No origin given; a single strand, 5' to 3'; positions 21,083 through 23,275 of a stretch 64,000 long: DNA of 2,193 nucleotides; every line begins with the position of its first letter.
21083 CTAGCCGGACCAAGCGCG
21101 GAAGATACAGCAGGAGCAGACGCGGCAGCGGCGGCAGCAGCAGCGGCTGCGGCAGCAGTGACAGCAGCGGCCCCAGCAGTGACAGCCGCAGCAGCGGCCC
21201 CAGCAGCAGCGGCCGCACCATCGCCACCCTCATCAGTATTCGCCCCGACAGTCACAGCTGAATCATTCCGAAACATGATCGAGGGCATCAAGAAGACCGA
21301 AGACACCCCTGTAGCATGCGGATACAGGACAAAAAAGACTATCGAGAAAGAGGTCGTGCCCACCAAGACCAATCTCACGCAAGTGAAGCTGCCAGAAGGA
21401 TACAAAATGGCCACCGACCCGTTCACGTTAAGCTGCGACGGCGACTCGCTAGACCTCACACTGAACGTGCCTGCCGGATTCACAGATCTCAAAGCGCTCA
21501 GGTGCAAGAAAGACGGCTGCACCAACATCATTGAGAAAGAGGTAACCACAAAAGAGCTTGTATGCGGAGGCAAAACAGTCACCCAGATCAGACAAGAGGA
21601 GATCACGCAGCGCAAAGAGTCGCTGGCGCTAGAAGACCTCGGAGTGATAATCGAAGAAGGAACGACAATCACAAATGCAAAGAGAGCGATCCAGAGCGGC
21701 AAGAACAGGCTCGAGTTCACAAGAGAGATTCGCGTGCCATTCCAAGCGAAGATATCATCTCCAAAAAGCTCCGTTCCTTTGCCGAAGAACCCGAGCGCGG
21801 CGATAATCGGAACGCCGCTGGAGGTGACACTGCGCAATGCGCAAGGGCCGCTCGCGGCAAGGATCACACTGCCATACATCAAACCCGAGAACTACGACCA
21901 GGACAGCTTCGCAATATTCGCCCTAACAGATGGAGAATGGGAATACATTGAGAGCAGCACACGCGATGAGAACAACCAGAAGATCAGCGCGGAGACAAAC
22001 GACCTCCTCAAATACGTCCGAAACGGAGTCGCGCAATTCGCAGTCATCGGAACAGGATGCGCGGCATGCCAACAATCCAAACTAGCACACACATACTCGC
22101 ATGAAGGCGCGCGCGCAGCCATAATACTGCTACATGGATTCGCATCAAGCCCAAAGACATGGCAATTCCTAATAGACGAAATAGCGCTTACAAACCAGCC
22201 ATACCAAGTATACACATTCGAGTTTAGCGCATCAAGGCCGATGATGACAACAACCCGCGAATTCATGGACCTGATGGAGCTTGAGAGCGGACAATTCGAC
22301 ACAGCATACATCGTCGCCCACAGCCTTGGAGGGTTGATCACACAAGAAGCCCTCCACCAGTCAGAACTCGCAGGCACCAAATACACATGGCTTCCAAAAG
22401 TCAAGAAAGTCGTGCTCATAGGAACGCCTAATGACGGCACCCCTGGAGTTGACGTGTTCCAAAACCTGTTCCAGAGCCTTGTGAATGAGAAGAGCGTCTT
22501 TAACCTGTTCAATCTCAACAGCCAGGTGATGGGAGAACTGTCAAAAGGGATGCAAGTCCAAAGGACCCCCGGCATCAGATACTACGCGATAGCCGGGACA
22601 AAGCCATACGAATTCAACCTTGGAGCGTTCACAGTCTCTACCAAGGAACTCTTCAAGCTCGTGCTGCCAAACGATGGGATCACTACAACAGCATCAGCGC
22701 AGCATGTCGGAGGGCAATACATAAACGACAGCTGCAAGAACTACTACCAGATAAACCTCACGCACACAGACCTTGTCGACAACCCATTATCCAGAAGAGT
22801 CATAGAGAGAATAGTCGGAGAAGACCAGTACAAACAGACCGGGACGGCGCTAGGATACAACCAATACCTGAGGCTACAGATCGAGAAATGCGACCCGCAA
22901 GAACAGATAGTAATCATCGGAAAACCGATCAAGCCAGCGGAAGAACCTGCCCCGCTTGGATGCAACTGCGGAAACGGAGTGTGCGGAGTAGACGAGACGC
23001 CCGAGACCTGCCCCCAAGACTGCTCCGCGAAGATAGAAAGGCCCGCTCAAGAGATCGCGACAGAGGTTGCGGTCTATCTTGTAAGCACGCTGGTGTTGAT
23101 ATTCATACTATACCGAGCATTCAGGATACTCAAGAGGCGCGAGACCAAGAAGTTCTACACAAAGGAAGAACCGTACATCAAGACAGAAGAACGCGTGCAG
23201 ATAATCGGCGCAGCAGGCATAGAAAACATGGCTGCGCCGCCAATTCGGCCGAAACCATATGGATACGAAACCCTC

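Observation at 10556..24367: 4,603-aa double-anchored surface protein combining two subtilases, a hyper-sequon beta-helix and a lipase-like domain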

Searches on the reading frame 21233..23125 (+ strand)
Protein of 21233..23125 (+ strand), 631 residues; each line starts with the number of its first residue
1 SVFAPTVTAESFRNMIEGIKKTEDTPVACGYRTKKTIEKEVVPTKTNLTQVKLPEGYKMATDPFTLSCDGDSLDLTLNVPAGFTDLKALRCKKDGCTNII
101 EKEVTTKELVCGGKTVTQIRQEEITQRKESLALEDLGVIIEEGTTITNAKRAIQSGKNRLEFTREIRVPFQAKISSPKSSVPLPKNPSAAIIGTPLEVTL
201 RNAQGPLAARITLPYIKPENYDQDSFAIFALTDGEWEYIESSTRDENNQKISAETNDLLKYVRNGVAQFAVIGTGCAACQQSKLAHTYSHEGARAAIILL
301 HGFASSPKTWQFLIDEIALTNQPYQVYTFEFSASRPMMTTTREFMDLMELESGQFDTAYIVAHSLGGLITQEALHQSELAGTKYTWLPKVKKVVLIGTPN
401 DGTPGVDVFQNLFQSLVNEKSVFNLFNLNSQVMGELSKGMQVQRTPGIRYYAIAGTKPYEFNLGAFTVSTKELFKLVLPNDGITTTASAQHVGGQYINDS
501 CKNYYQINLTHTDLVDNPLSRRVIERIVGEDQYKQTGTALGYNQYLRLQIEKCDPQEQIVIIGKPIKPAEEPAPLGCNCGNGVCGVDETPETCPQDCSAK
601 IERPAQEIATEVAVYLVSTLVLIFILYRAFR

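Call 17: find_homologous_proteins(query=window:21233-23125:+, max_evalue=0.001)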
Query window:21233-23125:+ (631 aa): 10 proteins with E <= 0.001 among 8000 candidates.
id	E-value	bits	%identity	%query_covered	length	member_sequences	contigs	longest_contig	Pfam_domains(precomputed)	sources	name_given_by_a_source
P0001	0.0e+0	1301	100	91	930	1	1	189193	PF12697.14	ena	-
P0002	4.5e-144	499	40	91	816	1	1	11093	-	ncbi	-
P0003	2.4e-127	444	37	91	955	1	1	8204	PF24096.3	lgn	-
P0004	8.1e-125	435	39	91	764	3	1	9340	PF06821.20,PF24096.3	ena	-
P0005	1.0e-121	425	37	91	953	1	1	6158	PF05057.21,PF12697.14,PF24096.3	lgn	-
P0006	6.4e-119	416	37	89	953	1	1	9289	PF05057.21,PF24096.3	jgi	-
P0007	1.5e-100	355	35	97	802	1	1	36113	-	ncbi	ncbi:hypothetical protein D6774_02445, partial [Candidatus Woesearchaeota archaeon]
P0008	1.9e-87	312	31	94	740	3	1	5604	PF05057.21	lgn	-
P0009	4.4e-68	248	29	86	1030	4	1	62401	-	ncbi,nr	ncbi:MAG: alpha/beta hydrolase [bacterium]|nr:alpha/beta hydrolase [bacterium]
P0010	3.8e-67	245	34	71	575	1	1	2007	PF12697.14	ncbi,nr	ncbi:alpha/beta hydrolase, partial [Candidatus Woesearchaeota archaeon]|nr:alpha/beta hydrolase [Can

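Call 19: find_encoding_contigs(protein=P0001, flank=10000, max_places=5)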
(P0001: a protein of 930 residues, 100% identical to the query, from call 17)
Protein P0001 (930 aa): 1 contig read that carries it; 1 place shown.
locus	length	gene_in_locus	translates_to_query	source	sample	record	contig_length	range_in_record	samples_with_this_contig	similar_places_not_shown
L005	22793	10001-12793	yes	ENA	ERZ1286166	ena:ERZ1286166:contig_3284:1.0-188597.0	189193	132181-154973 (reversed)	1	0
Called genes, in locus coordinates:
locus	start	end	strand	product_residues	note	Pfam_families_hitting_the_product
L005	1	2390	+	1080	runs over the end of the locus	PF00082:Peptidase_S8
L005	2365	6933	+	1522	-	PF00082:Peptidase_S8, PF13229:Beta_helix (faint), PF13599:Pentapeptide_4 (faint)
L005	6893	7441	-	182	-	-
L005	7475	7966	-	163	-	-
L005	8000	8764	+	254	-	-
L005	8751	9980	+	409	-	-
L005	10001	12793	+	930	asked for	PF12697:Abhydrolase_6 (faint)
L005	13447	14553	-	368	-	-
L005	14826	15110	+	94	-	-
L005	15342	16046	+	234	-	PF03412:Peptidase_C39, PF13529:Peptidase_C39_2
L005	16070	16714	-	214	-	-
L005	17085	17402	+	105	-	PF01978:TrmB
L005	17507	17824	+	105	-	-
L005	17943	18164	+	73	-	-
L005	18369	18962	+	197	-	PF13328:HD_4, PF01966:HD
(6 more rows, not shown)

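Call 40: predict_structure(alignment_id=A1)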
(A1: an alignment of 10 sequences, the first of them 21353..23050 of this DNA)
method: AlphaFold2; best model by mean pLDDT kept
length: 566 residues; sequences in the alignment: 10
mean_pLDDT: 77.1   pTM: 0.76
mean pLDDT of the five models: 77.1, 76.7, 75.4, 73.1, 71.2
residues with pLDDT >= 90: 152; 70-90: 271; 50-70: 86; < 50: 57
segments of 3 or more residues with pLDDT < 50: 1-9, 61-64, 423-427, 531-566
pLDDT, mean of each block of 10 residues (from residue 1): 39 78 76 73 79 72 53 65 73 79 93 94 92 93 87 92 90 85 85 86 81 92 92 77 88 92 72 78 89 81 95 96 90 95 94 91 68 78 68 74 90 79 52 54 71 76 74 76 82 72 72 80 72 42 42 38 31
secondary structure, 60 per line:
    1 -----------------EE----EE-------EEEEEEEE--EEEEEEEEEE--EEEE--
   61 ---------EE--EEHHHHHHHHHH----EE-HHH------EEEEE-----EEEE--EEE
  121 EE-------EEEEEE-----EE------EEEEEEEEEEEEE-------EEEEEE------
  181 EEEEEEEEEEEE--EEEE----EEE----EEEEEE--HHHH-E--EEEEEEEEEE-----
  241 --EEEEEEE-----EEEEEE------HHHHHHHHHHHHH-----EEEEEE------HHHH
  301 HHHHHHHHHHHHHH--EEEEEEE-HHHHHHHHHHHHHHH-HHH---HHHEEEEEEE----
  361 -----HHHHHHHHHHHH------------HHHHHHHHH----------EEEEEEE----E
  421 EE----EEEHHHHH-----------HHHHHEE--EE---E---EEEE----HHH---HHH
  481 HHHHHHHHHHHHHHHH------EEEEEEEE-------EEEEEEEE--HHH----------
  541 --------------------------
elements in order: E33-40 E43-52 E55-58 H76-85 E102-106 E112-115 E118-122 E130-135 E149-161 E169-174 E181-192 E195-198 E203-205 E210-215 H218-221 E226-235 E243-249 E255-260 H267-279 E285-290 H297-314 E317-323 H325-339 E350-356 H366-377 H390-398 E409-415 E420-422 E427-429 H430-434 H446-450 E464-467 H478-496 E503-510 E518-525

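Call 42: fold_search(model_id=the predicted structure, library=pdb)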
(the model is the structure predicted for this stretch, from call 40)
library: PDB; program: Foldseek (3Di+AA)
matches with E <= 10: 1471; with E <= 0.001: 281
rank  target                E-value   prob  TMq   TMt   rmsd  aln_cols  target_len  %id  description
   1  8b6t_A                1.1e-06  1.00  0.18  0.19  13.8       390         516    9  X-ray structure of the interface optimized haloalkane dehalogenase HaloTag7 fusion to the green fluorescent protein GF (released 2023-07-26)
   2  3lcr_A                1.6e-06  1.00  0.27  0.51   8.0       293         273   12  Thioesterase from Tautomycetin Biosynthhetic Pathway (released 2010-08-18)
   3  2hu8_A                4.8e-06  0.97  0.18  0.18  21.1       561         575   11  Binding of inhibitors by Acylaminoacyl peptidase (released 2007-05-15)
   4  9g8u_A                6.8e-06  1.00  0.26  0.47   7.6       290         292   14  Structure of the LipA:LipB complex from Acinetobacter baumannii (released 2025-02-19)
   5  2hu8_B                6.8e-06  0.96  0.18  0.18  20.7       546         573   12  Binding of inhibitors by Acylaminoacyl peptidase (released 2007-05-15)
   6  3lcr_B                7.6e-06  1.00  0.30  0.55   7.2       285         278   11  Thioesterase from Tautomycetin Biosynthhetic Pathway (released 2010-08-18)
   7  4l0c_G                7.6e-06  1.00  0.25  0.49   7.3       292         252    8  Crystal structure of the N-Fopmylmaleamic acid deformylase Nfo(S94A) from Pseudomonas putida S16 (released 2014-06-04)
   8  2z5g_A                8.1e-06  1.00  0.28  0.39   9.5       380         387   15  Crystal structure of T1 lipase F16L mutant (released 2007-10-30)
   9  1ku0_A                8.5e-06  1.00  0.29  0.41   8.5       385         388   14  Structure of the Bacillus stearothermophilus L1 lipase (released 2002-08-21)
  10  4e15_B                9.6e-06  1.00  0.24  0.41   8.7       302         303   11  Crystal structure of kynurenine formamidase conjugated with an inhibitor (released 2012-06-27)
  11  6m3q_E                9.6e-06  1.00  0.17  0.21  24.7       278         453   13  Crystal structure of AnkB/beta4-spectrin complex (released 2020-05-13)
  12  5xpx_A                1.1e-05  1.00  0.29  0.40   8.5       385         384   16  Structure elucidation of truncated AMS3 lipase from an Antarctic Pseudomonas (released 2018-06-20)
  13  4e14                  1.3e-05  1.00  0.24  0.41   8.6       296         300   11  Crystal structure of kynurenine formamidase conjugated with phenylmethylsulfonyl fluoride (released 2012-06-27)
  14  2dsn_A                1.7e-05  1.00  0.29  0.40   8.5       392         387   14  Crystal structure of T1 lipase (released 2007-07-17)
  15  9s6b_C                1.7e-05  0.95  0.19  0.19  20.7       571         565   10  Aeropyrum pernix acylaminoacyl peptidase co-crystallized with meropenem. (released 2025-10-22)
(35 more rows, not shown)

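Call 51: search_protein_representatives(alignment_id=A1)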
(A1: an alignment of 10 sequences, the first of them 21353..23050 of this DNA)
Query: 10 sequences, 848 profile positions. Proteins with E-value up to 0.001 (for the whole library): 5138; up to 1e-10: 427; up to 1e-30: 237. The best 150 are listed.
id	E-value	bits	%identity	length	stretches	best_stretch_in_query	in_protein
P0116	0.0e+00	1096.0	-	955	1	3-844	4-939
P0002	5.7e-280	947.7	-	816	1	7-804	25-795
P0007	2.3e-270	915.9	-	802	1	82-839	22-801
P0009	1.2e-268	910.2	-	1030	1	7-763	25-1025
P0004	5.7e-259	878.2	-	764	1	150-844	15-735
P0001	6.3e-246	835.0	-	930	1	175-757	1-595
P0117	7.8e-246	834.8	-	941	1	65-845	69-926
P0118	2.2e-239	813.4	-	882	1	84-844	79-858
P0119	2.7e-229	780.0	-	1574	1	149-809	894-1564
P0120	8.9e-229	778.3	-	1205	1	38-818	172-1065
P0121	2.0e-228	777.1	-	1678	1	150-809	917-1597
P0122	3.1e-225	766.6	-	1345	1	90-756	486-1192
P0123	4.8e-224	762.7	-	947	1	86-748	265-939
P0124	7.0e-223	758.8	-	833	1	21-781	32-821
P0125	5.3e-222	755.9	-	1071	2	139-809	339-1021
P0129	2.1e-214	730.8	-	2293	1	81-809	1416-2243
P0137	3.3e-206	703.6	-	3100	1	39-839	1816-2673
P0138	3.9e-205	700.1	-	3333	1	148-769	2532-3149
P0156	6.3e-195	666.3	-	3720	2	137-797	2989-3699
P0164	2.5e-188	644.5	-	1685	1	156-772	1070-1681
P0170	9.7e-185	632.6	-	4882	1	86-838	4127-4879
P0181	7.7e-178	609.8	-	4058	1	89-763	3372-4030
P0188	1.5e-175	602.3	-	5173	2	145-821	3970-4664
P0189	5.2e-175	600.4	-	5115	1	43-759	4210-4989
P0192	7.7e-175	599.9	-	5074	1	156-798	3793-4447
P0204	6.2e-169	580.4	-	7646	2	38-756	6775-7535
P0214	3.0e-162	558.2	-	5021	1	147-755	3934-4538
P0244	2.7e-142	492.2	-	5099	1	95-766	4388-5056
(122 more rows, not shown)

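Call 61: list_cluster_members(proteins=[P0192, P0164, P0204, P0189, P0170, P0188, P0214, P0244, P0181, P0156])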
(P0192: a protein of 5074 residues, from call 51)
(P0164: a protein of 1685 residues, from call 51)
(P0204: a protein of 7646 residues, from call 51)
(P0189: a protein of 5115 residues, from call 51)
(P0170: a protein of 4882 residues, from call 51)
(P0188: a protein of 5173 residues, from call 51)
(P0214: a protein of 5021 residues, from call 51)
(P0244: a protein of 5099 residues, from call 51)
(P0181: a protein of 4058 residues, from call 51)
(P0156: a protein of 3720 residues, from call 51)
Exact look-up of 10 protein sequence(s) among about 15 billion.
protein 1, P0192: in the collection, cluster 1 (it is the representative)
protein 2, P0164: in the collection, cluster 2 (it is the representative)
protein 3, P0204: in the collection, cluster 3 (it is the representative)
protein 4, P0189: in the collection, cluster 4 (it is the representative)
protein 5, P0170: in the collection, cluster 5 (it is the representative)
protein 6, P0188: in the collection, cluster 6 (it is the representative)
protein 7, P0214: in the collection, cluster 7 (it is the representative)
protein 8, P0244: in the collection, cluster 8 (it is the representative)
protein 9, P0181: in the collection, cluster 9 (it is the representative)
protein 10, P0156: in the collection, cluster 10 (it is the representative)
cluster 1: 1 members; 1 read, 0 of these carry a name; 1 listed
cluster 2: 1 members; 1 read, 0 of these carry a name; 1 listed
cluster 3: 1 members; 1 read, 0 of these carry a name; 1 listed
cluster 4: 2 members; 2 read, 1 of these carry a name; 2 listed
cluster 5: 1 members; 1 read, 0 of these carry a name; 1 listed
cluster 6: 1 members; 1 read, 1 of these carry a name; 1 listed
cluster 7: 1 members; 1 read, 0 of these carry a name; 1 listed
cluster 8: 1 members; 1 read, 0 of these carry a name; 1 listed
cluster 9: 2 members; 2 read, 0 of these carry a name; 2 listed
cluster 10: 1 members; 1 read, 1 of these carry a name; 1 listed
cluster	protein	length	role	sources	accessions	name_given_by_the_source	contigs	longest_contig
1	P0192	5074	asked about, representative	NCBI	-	-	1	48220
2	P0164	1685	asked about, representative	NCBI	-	-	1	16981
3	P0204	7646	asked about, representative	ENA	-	-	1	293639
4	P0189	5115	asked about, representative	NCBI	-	-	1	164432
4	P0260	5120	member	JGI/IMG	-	parallel beta-helix repeat protein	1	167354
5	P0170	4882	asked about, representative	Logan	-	-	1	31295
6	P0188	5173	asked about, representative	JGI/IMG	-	parallel beta-helix repeat protein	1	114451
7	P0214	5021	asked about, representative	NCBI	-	-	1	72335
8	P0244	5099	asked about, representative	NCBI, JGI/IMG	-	-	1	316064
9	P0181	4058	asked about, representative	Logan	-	-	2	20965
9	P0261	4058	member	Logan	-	-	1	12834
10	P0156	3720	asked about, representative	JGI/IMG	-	parallel beta-helix repeat protein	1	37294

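Call 62: find_encoding_contigs(protein=P0192, flank=6000, max_places=2)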
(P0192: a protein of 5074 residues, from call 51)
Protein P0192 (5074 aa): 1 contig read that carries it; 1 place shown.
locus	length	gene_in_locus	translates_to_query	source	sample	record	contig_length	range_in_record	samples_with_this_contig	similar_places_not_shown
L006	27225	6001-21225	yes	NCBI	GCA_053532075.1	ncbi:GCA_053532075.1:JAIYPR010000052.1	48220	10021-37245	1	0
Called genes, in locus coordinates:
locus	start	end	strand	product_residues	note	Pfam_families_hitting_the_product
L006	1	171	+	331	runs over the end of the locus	PF17125:Methyltr_RsmF_N, PF01189:Methyltr_RsmB-F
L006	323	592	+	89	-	-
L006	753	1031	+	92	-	-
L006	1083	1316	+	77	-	-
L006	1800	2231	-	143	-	-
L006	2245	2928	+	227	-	-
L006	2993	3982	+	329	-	PF00044:Gp_dh_N, PF02800:Gp_dh_C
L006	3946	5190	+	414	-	PF00162:PGK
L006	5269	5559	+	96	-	PF04032:Rpr2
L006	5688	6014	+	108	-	-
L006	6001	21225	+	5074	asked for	PF00082:Peptidase_S8, PF13229:Beta_helix, PF13385:Laminin_G_3, PF12697:Abhydrolase_6 (weak)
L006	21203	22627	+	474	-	PF00890:FAD_binding_2 (faint), PF01134:GIDA (faint), PF07992:Pyr_redox_2, PF12831:FAD_oxidored (weak), PF13738:Pyr_redox_3, PF13434:Lys_Orn_oxgnase, PF00070:Pyr_redox, PF02852:Pyr_redox_dim, +3 more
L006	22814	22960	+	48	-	-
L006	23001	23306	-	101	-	-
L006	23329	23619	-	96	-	-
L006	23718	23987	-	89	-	PF05016:ParE_toxin, PF15781:ParE-like_toxin (weak)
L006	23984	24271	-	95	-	-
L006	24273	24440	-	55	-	-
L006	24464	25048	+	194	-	PF01066:CDP-OH_P_transf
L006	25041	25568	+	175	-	PF01864:CarS-like, PF01148:CTP_transf_1 (faint)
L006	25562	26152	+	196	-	PF01148:CTP_transf_1 (weak)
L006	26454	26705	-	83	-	PF01866:Diphthamide_syn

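Call 65: search_protein_families(library=pfam, proteins=[L006:6001-13500:+, L006:13501-21222:+, P0164], max_evalue=0.001)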
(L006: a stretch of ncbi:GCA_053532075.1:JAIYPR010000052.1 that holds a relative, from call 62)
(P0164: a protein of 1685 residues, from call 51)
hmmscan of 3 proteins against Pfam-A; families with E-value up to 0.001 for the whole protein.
L006:6001-13500:+ (2500 aa): 3 families
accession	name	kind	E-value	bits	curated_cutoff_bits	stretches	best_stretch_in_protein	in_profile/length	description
PF00082.27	Peptidase_S8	-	4.7e-31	108.6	21.8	1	378-603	7-272/288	Subtilase family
PF13229.12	Beta_helix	-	1.2e-18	67.7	25.9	3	1953-2097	22-138/158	Right handed beta helix region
PF05048.19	NosD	-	9.4e-06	25.6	23.6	2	1949-2100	33-150/212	Periplasmic copper-binding protein (NosD)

L006:13501-21222:+ (2574 aa): 7 families
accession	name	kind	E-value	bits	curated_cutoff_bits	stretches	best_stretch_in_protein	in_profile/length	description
PF13385.13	Laminin_G_3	-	1.4e-27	97.1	27.6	1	28-189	1-151/151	Concanavalin A-like lectin/glucanases superfamily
PF12697.13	Abhydrolase_6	-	1.5e-07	32.7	26.3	1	1553-1674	1-113/217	Alpha/beta hydrolase family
PF13229.12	Beta_helix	-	4.7e-06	26.8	25.9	1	872-1030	12-158/158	Right handed beta helix region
PF05048.19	NosD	-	4.3e-05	23.5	23.6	0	273-432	21-159/212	Periplasmic copper-binding protein (NosD)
PF07819.20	PGAP1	-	6.8e-05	23.2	24.3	1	1604-1691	83-170/233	PGAP1-like alpha/beta domain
PF00561.26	Abhydrolase_1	-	0.0002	21.6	25.8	1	1551-1667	1-118/245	alpha/beta hydrolase fold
PF02210.31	Laminin_G_2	-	0.00064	20.6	22.9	0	91-178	27-123/126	Laminin G domain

P0164 (1685 aa): 7 families
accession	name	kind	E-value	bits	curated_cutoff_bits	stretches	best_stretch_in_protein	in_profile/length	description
PF00082.27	Peptidase_S8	-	6.9e-36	124.5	21.8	1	285-514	1-273/288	Subtilase family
PF13229.12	Beta_helix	-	4.8e-09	36.5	25.9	1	726-878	3-138/158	Right handed beta helix region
PF05048.19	NosD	-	7.7e-08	32.5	23.6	1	719-849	41-153/212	Periplasmic copper-binding protein (NosD)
PF05057.20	DUF676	-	3.8e-07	30.3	20.3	1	1322-1416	8-114/217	Putative serine esterase (DUF676)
PF12697.13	Abhydrolase_6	-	2.1e-06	29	26.3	1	1322-1437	1-107/217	Alpha/beta hydrolase family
PF17963.7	Big_9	-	2.7e-05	25.4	23.6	1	52-133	1-83/89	Bacterial Ig domain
PF00561.26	Abhydrolase_1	-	0.00026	21.2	25.8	1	1321-1438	2-120/245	alpha/beta hydrolase fold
